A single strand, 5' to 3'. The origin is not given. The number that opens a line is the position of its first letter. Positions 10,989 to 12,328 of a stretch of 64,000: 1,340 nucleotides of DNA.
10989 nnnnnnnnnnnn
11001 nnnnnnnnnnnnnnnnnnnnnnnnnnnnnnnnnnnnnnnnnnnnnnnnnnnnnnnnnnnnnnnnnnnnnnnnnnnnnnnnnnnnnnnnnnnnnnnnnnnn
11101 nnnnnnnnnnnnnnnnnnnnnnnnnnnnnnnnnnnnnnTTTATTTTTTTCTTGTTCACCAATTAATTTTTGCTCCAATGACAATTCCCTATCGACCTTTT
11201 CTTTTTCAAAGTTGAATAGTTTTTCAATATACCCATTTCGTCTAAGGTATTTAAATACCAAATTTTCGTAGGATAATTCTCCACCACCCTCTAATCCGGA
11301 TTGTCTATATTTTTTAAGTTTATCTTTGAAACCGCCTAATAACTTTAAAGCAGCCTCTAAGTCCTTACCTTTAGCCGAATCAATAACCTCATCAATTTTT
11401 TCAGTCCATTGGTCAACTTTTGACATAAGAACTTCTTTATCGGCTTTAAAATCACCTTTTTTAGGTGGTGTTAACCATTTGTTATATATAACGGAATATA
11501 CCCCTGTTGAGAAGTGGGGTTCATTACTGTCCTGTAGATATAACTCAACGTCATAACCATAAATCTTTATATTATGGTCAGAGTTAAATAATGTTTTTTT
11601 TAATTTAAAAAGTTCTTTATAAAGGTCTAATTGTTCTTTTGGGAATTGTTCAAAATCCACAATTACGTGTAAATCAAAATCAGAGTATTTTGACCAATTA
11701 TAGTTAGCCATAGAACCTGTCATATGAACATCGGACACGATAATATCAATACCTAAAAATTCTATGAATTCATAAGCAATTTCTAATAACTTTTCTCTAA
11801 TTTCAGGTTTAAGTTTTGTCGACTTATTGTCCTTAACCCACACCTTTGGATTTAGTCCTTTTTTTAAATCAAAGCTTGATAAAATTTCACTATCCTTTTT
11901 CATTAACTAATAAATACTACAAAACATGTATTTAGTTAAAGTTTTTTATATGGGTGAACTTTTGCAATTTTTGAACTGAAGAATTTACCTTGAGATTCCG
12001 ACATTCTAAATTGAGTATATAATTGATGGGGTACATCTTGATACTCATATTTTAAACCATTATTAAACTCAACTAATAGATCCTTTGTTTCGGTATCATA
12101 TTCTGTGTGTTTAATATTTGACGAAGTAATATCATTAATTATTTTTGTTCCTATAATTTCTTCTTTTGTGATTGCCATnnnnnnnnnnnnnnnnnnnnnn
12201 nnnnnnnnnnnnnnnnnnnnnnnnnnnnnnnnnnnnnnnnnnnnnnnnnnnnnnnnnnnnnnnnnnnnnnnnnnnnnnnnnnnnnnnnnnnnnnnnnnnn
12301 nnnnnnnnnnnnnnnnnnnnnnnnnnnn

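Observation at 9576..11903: Cell-wall hydrolase fused to a minimal nucleotidyltransferase domain and an alpha/beta-hydrolase domain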

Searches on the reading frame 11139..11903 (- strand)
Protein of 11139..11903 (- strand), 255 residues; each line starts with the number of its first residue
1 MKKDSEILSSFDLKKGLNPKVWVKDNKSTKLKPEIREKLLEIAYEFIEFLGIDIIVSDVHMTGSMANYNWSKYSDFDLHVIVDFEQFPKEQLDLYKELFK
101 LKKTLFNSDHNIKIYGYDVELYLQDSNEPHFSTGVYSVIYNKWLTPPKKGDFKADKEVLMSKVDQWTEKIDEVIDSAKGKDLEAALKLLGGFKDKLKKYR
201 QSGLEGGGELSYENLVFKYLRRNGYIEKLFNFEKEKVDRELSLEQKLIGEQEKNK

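Call 29: predict_structure(alignment_id=A2)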
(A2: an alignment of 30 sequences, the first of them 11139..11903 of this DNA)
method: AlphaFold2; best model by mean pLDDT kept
length: 255 residues; sequences in the alignment: 30
mean_pLDDT: 90.0   pTM: 0.79
mean pLDDT of the five models: 90.0, 89.2, 89.0, 88.6, 87.2
residues with pLDDT >= 90: 187; 70-90: 53; 50-70: 13; < 50: 2
segments of 3 or more residues with pLDDT < 50: none
pLDDT, mean of each block of 10 residues (from residue 1): 80 93 88 97 96 95 93 95 94 92 89 92 88 90 90 89 96 94 92 94 88 94 91 87 66 57
secondary structure, 60 per line:
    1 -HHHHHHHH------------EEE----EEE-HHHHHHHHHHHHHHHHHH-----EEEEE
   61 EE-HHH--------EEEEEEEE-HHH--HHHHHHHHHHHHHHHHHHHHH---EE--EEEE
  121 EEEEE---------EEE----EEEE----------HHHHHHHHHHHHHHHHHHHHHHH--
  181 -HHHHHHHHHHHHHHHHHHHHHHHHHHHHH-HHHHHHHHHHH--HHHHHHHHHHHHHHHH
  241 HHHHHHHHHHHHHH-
elements in order: H2-9 E22-24 E29-31 H33-50 E56-62 E75-82 H89-109 E117-125 E135-137 E142-145 H156-178 H182-210 H212-222 H225-254

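Call 37: search_solved_structures(query=A2, max_evalue=10, show_alignments=4)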
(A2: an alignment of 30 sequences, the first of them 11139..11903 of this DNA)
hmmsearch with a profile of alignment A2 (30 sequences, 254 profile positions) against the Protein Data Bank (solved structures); distinct sequences matched with E-value up to 10: 10.
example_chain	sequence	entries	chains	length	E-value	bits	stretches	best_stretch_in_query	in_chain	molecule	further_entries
3nku_A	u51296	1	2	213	0.00029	23.7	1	32-113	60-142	DrrA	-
6yx5_B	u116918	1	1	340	0.0013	21.6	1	33-113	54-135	Multifunctional virulence effector protein DrrA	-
8jz0_A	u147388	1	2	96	0.37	13.6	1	101-127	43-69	Monellin chain B,Monellin chain A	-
1fuw_A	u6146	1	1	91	0.45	13.3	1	102-127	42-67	MONELLIN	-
1mnl_A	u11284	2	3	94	0.48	13.2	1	102-127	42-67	MONELLIN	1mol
8jz1_B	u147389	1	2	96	0.5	13.2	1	102-127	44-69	Monellin chain B,Monellin chain A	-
1nui_A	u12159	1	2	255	1.1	12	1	161-208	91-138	DNA primase/helicase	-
3qku_A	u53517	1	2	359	1.7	11.4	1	146-214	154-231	DNA double-strand break repair rad50 ATPase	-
1ii8_B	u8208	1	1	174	2.5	10.8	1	180-217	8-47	Rad50 ABC-ATPase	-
3qkr_B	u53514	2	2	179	4.1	10.1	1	180-217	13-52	DNA double-strand break repair rad50 ATPase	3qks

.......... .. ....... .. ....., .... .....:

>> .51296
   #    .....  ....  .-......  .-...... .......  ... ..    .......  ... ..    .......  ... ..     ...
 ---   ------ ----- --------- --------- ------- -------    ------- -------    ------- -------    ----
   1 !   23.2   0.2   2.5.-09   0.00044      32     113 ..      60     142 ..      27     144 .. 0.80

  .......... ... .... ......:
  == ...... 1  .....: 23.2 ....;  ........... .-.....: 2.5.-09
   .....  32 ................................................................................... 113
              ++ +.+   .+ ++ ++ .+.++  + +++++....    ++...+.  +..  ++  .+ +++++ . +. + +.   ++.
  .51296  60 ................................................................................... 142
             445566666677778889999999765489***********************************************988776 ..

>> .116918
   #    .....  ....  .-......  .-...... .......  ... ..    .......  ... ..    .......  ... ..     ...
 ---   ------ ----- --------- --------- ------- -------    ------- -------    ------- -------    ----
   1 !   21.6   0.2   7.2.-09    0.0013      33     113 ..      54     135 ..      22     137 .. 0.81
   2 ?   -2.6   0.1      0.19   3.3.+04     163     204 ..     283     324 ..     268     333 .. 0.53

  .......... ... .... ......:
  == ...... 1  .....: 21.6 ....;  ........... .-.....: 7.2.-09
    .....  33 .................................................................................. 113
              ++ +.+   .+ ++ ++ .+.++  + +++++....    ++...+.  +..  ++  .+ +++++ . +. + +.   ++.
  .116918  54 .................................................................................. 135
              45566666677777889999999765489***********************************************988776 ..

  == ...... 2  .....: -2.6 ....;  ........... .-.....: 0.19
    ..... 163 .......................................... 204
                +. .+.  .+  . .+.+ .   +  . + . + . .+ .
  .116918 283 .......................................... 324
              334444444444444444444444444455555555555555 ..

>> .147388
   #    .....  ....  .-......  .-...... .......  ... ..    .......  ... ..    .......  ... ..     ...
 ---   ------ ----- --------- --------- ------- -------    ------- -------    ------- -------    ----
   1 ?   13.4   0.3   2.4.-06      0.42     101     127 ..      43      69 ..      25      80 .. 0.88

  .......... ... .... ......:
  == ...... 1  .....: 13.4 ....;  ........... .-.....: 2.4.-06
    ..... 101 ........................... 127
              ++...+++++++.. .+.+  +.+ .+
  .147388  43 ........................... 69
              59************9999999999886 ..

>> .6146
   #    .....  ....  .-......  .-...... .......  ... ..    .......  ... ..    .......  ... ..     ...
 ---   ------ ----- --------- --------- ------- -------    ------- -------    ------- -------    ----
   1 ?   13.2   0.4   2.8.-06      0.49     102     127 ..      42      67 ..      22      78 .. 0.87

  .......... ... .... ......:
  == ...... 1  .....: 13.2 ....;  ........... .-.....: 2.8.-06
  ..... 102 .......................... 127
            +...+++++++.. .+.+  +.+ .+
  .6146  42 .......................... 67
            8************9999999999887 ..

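Call 39: fold_search(model_id=the predicted structure, library=pdb)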
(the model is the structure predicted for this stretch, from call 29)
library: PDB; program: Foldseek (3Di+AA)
matches with E <= 10: 550; with E <= 0.001: 0
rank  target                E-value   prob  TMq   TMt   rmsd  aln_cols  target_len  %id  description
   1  6xz0                  1.0e-03  0.92  0.25  0.26  11.7       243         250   12  Crystal structure of spectinomycin adenyltransferase AAD(9) from Enterococcus faecialis with spectinomycin (released 2020-04-15)
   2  6sxj                  2.1e-03  0.85  0.27  0.27  12.4       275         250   15  Crystal structure of spectinomycin adenyltransferase AAD(9) from Enterococcus faecialis (released 2020-04-15)
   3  8vxb                  1.7e-02  0.54  0.22  0.21  14.9       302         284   12  Structure of ANT(6)-Ib from Campylobacter fetus subsp fetus complexed with hydrated streptomycin (released 2024-09-18)
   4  3byr                  2.4e-02  0.95  0.22  0.46   5.5       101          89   18  Mode of Action of a Putative Zinc Transporter CzrB (Zn form) (released 2008-09-23)
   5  3byp_A                3.4e-02  0.89  0.21  0.45   5.4        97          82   16  Mode of Action of a Putative Zinc Transporter CzrB (released 2008-09-23)
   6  4x4u_A                5.2e-02  0.57  0.20  0.13   9.6       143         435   14  Crystal structure of the A.fulgidus CCA-adding enzyme in complex with a human MenBeta minihelix ending in CCACC (released 2015-02-11)
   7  5lpa_A                8.4e-02  0.30  0.24  0.23  14.8       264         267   14  AadA E87Q in complex with ATP, calcium and dihydrostreptomycin (released 2018-01-17)
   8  3j9m_AC               1.0e-01  0.77  0.21  0.35   7.1       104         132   15  Structure of the human mitochondrial ribosome (class 1) (released 2015-04-15)
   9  6yx5_B                1.0e-01  0.51  0.21  0.16   6.4       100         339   26  Structure of DrrA from Legionella pneumophilia in complex with human Rab8a (released 2020-12-23)
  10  5luh_B                1.2e-01  0.28  0.26  0.25  16.3       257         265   13  AadA E87Q in complex with ATP, calcium and streptomycin (released 2018-01-17)
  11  5luh_A                1.4e-01  0.28  0.26  0.26  14.3       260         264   14  AadA E87Q in complex with ATP, calcium and streptomycin (released 2018-01-17)
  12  6fzb_A                1.4e-01  0.20  0.24  0.24  15.9       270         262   13  AadA in complex with ATP, magnesium and streptomycin (released 2018-06-13)
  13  2y4o_A                1.5e-01  0.41  0.18  0.12   9.0       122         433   16  Crystal Structure of PaaK2 in complex with phenylacetyl adenylate (released 2011-03-09)
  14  3jyy_A                1.5e-01  0.25  0.24  0.23  13.0       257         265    9  SeMet LinB complexed with PPi (released 2009-11-03)
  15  5g4a_B                1.5e-01  0.21  0.24  0.24  17.0       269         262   12  AadA in complex with ATP and magnesium (released 2017-11-29)
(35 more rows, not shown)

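Call 64: find_related_loci(query=A2, collection=genome_contigs, flank=6000)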
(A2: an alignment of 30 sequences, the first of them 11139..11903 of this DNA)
Query A2 (255 aa) in genome_contigs; peptide patterns used: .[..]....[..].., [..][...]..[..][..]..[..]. (x = any residue, [..] = any of these).
78 stretches matched a pattern; 16 encode a relative of the query (tblastn E <= 1e-3); 16 distinct loci.
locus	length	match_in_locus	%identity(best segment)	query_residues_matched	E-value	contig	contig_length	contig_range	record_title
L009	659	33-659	55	7-214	2e-84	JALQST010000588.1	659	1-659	MAG: Nodosilinea sp. BSH.14 NODE_588_length_659_cov_3.135739, whole genome shotgun sequence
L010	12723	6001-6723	42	2-245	3e-62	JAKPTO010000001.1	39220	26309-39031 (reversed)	MAG: bacterium isolate USPA_maxbin.021 k141_646553, whole genome shotgun sequence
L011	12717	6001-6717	40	4-245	1e-57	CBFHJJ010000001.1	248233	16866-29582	MAG: Flavobacteriaceae bacterium isolate AGTU_104_bin_21_permissive genome assembly, contig: AGTU_104_bin_21_permissive_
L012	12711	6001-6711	41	8-247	7e-58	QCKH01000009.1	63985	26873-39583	Prochlorococcus sp. AG-409-L21 Ga0171895_109, whole genome shotgun sequence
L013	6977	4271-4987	40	7-252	1e-54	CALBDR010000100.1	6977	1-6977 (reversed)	MAG TPA_asm: uncultured Candidatus Melainabacteria bacterium isolate ERR1995206_bin.70_CONCOCT_v1.1_MAG genome assembly,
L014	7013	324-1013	39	11-244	2e-50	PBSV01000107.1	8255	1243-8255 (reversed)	MAG: Opitutia bacterium isolate NP78 MHASMcontig_323402, whole genome shotgun sequence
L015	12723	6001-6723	39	1-245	8e-50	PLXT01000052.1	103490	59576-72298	MAG: Methanobacterium sp. isolate palsa_68 73.20120700_P3D.344_contig_36469, whole genome shotgun sequence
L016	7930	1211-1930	41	8-243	4e-48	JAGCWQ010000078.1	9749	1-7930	MAG: Paludibacteraceae bacterium isolate RGIG10190 Yak_Rumen-5__c758753, whole genome shotgun sequence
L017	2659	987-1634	41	17-244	9e-48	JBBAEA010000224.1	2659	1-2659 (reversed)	MAG: Bradymonadales bacterium isolate SO_2017_LW2_140 scaffold_83123_c1_LW138R_2017, whole genome shotgun sequence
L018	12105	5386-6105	40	8-245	3e-46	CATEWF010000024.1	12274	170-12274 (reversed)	MAG: uncultured Mycoplasmatota bacterium isolate extra-SRR4116657.37_1677796037 genome assembly, contig: NODE_2034_lengt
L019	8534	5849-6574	36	3-243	2e-41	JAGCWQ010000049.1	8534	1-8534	MAG: Paludibacteraceae bacterium isolate RGIG10190 Yak_Rumen-5__c497811, whole genome shotgun sequence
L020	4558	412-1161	36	8-250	2e-40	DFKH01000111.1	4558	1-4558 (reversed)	MAG TPA_asm: Alphaproteobacteria bacterium UBA3650 UBA3650_contig_449204, whole genome shotgun sequence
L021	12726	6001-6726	37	8-238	2e-38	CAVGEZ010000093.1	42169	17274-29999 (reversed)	uncultured Eubacteriales bacterium isolate H07667-L1_cleanbin_000030 genome assembly, contig: Spades_H07667-L1_contig_70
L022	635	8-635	55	7-213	2e-47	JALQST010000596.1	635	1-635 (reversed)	MAG: Nodosilinea sp. BSH.14 NODE_596_length_635_cov_1.308244, whole genome shotgun sequence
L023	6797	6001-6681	35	8-230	3e-37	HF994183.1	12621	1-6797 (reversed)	Prevotella sp. CAG:1092 genomic scaffold, scf782, whole genome shotgun sequence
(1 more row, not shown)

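Call 66: search_protein_families(library=pfam, proteins=[L018:3727-6531:+, L021:4936-6753:+, L019:5285-6577:+, L010:5950-7245:+, L017:918-2657:+, L020:196-1545:+, L015:5656-6729:+], max_evalue=0.05)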
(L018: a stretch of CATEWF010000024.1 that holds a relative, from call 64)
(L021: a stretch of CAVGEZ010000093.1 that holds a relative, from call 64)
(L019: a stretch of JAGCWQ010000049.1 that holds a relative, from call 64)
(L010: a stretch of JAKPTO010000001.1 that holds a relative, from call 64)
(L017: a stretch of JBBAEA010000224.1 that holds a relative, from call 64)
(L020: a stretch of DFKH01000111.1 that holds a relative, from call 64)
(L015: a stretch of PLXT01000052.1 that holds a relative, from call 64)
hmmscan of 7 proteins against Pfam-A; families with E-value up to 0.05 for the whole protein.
L018:3727-6531:+ (935 aa): 4 families
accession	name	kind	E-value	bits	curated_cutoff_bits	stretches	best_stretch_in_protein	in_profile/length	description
PF00644.27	PARP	-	1.7e-05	24.9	26.7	0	354-448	30-117/199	Poly(ADP-ribose) polymerase catalytic domain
PF01885.22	PTS_2-RNA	-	6.5e-05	23.5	26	1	190-263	97-155/177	RNA 2'-phosphotransferase, Tpt1 / KptA family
PF01909.29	NTP_transf_2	-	0.00016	22.5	21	1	595-635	11-47/93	Nucleotidyltransferase domain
PF17373.7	DUF5395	-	0.04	14.9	25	0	216-260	36-80/81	Family of unknown function (DUF5395)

L021:4936-6753:+ (606 aa): 4 families
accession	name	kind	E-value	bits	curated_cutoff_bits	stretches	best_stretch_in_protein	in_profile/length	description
PF01909.29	NTP_transf_2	-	1.3e-05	25.9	21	1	396-478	5-78/93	Nucleotidyltransferase domain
PF01885.22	PTS_2-RNA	-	0.0053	17.3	26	1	159-199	91-129/177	RNA 2'-phosphotransferase, Tpt1 / KptA family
PF18765.7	Polbeta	-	0.01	16.4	26.9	0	413-445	20-53/93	Polymerase beta, Nucleotidyltransferase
PF22600.2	MTPAP-like_central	-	0.039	14.5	27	0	373-441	14-74/139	Poly(A) RNA polymerase, mitochondrial-like, central palm domain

L019:5285-6577:+ (431 aa): 1 family
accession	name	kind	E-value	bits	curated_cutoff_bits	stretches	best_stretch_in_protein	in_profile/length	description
PF01909.29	NTP_transf_2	-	1.7e-05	25.6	21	1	240-313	14-78/93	Nucleotidyltransferase domain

L010:5950-7245:+ (432 aa): 2 families
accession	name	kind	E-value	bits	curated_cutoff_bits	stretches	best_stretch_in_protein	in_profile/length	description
PF01909.29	NTP_transf_2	-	0.005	17.6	21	1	72-136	14-47/93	Nucleotidyltransferase domain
PF18765.7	Polbeta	-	0.0072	16.9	26.9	1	72-116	13-58/93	Polymerase beta, Nucleotidyltransferase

L017:918-2657:+ (580 aa): 2 families
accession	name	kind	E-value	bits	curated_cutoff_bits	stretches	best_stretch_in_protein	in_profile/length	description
PF18905.5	DUF5661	-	1.6e-18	67.2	27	1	268-325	2-64/65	Protein of unknown function (DUF5661)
PF01909.29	NTP_transf_2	-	0.016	16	21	1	60-129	14-77/93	Nucleotidyltransferase domain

L020:196-1545:+ (450 aa): 3 families
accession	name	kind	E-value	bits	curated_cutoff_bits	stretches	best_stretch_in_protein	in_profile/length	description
PF01909.29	NTP_transf_2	-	0.0006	20.6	21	1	107-187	4-75/93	Nucleotidyltransferase domain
PF22600.2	MTPAP-like_central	-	0.005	17.4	27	1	114-156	35-77/139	Poly(A) RNA polymerase, mitochondrial-like, central palm domain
PF18765.7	Polbeta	-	0.015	15.9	26.9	0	123-163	18-59/93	Polymerase beta, Nucleotidyltransferase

L015:5656-6729:+ (358 aa): 4 families
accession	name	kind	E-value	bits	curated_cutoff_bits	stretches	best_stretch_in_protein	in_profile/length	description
PF01909.29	NTP_transf_2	-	7.9e-06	26.6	21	1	162-209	12-57/93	Nucleotidyltransferase domain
PF22600.2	MTPAP-like_central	-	0.00018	22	27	1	145-220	24-94/139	Poly(A) RNA polymerase, mitochondrial-like, central palm domain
PF18765.7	Polbeta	-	0.003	18.1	26.9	1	164-219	8-51/93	Polymerase beta, Nucleotidyltransferase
PF14749.11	Acyl-CoA_ox_N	-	0.036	15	25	1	268-320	16-71/120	Acyl-coenzyme A oxidase N-terminal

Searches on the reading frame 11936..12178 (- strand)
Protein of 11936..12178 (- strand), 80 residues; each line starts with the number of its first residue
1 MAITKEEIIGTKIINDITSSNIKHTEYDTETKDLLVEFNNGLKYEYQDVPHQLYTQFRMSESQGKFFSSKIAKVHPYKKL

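Call 9: search_protein_families(library=phrogs, proteins=[window:11936-12178:-], max_evalue=0.001)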
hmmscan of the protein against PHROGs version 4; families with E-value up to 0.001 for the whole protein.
window:11936-12178:- (80 aa): 3 families
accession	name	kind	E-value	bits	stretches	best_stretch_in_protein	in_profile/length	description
phrog_3292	-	unknown function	5.2e-15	56.5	1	15-78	111-174/436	-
phrog_8113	-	unknown function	2.4e-12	48.3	1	16-79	16-79/144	-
phrog_7365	-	unknown function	0.00026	21.6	1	9-55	2-48/79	-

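Call 31: search_protein_families(library=pfam, proteins=[window:11936-12178:-], max_evalue=0.01)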
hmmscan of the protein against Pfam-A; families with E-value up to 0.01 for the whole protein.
window:11936-12178:- (80 aa): 1 family
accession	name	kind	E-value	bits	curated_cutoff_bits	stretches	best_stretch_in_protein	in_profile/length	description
PF13619.11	KTSC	-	4.6e-17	61.9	25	1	18-72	1-55/58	KTSC domain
